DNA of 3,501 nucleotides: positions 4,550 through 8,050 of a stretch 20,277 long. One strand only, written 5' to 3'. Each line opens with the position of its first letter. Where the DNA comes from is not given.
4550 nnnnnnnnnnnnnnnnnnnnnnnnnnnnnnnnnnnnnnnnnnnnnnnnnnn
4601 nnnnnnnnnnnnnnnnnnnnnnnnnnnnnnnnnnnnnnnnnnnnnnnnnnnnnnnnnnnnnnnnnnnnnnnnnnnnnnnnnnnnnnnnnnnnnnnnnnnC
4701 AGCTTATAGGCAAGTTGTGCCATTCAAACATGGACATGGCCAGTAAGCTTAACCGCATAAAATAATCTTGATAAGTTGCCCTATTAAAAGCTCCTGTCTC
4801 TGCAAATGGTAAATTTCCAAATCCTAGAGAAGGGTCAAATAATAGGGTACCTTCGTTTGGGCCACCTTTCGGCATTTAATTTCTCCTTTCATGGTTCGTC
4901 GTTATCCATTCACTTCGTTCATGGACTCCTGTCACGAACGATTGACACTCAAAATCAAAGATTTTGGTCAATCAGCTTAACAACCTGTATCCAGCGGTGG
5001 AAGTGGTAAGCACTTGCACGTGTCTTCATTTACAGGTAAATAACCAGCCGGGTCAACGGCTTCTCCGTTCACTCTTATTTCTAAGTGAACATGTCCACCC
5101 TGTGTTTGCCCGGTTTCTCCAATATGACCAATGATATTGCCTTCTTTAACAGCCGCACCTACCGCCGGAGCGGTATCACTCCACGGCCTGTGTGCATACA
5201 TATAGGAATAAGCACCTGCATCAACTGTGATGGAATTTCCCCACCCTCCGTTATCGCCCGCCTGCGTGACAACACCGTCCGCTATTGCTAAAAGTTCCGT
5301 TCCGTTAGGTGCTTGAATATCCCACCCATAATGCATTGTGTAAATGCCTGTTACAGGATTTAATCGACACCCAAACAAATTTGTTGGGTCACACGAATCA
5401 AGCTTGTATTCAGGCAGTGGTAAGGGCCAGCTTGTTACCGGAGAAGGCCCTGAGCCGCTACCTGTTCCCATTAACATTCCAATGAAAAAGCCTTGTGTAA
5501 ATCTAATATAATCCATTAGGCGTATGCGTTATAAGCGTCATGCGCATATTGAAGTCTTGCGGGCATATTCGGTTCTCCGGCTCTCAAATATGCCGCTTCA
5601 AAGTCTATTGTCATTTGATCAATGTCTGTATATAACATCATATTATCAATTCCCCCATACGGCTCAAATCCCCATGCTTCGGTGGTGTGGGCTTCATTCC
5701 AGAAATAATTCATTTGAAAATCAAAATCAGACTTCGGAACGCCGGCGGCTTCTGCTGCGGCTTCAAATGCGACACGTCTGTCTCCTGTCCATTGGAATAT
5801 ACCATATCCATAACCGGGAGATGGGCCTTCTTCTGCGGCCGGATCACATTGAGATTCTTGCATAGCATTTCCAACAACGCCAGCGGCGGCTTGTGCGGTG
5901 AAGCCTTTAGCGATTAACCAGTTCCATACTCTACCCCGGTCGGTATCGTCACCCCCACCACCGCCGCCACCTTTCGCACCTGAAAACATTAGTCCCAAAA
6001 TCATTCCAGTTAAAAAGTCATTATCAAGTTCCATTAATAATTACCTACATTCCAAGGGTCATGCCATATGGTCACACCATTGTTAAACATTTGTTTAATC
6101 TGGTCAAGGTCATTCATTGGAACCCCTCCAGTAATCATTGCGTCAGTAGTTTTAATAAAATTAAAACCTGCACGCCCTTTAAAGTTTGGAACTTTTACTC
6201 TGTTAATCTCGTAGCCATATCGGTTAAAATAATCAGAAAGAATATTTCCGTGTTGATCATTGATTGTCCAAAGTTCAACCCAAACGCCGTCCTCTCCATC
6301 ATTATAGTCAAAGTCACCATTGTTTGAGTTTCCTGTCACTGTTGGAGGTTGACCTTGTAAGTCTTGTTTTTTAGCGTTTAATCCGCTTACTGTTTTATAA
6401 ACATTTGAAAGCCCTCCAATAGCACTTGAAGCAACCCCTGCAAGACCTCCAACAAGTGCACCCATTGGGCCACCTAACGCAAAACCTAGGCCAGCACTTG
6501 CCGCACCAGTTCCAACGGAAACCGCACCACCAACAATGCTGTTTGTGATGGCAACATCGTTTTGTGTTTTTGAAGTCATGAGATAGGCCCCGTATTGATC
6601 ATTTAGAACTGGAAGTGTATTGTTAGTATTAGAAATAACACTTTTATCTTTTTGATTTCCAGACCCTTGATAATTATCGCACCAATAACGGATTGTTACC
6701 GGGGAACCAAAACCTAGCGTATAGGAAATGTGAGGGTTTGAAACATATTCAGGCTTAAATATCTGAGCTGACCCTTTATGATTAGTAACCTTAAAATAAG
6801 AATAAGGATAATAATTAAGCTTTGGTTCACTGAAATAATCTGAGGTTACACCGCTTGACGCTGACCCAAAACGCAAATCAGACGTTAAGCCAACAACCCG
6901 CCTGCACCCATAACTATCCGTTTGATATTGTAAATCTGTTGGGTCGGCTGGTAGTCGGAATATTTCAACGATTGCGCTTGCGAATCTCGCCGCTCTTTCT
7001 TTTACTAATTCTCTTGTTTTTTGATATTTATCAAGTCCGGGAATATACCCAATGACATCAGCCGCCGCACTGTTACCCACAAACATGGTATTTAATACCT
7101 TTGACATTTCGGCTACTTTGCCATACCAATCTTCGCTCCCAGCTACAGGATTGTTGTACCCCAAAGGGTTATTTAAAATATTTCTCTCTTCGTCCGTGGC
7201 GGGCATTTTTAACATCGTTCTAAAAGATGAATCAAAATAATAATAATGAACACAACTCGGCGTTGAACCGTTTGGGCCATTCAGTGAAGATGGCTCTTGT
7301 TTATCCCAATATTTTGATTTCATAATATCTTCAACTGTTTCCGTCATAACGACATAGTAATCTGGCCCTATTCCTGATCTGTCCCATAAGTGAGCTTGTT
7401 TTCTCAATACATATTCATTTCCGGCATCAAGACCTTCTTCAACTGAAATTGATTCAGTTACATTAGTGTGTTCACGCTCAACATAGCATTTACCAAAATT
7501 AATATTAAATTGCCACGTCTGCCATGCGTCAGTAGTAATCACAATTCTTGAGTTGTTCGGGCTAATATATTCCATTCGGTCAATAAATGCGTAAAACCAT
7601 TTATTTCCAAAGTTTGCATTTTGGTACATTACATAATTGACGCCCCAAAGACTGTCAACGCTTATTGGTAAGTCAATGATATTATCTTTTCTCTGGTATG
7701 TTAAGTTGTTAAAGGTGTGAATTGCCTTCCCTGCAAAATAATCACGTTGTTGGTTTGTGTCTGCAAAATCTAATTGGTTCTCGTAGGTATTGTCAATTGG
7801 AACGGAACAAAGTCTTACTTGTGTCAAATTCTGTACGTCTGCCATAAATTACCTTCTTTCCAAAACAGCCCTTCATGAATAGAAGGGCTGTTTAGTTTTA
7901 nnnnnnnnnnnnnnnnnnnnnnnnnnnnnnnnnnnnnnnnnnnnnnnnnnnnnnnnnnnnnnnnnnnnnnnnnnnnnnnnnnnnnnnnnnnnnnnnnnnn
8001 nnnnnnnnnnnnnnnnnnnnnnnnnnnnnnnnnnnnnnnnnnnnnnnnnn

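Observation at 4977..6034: The gp13-type tail hydrolase is split into two coupled ORFs that share an N-terminal motif and are conspicuously GC-rich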

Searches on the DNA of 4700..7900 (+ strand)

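Call 8: search_dna_similar(query=window:4700-7900:+, collection=phages, mode=distant, max_rows=25)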
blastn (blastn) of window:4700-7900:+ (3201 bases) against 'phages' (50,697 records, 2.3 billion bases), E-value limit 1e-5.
Records with a match: 3; places in all: 3; records where one place covers at least 80% of the query: 0.
Best place of each record, by identity: 80-90% 2; 60-80% 1.
By first word of the organism name: Clostridium 2; Bacteriophage 1.
By host as written in the record: Clostridium_AQ innocuum DA130 2; - 1.
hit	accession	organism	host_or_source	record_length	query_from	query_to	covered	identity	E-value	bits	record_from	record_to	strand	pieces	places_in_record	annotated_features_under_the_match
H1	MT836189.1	Bacteriophage sp.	human fecal samples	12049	279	2744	38%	69.4%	5e-55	501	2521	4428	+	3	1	record has no annotation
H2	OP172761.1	Clostridium phage CI130P1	Clostridium_AQ innocuum DA130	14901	2884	2939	2%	83.9%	4e-6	62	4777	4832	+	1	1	tail knob protein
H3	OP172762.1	Clostridium phage CI130P2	Clostridium_AQ innocuum DA130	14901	2884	2939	2%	83.9%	4e-6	62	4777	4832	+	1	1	tail knob protein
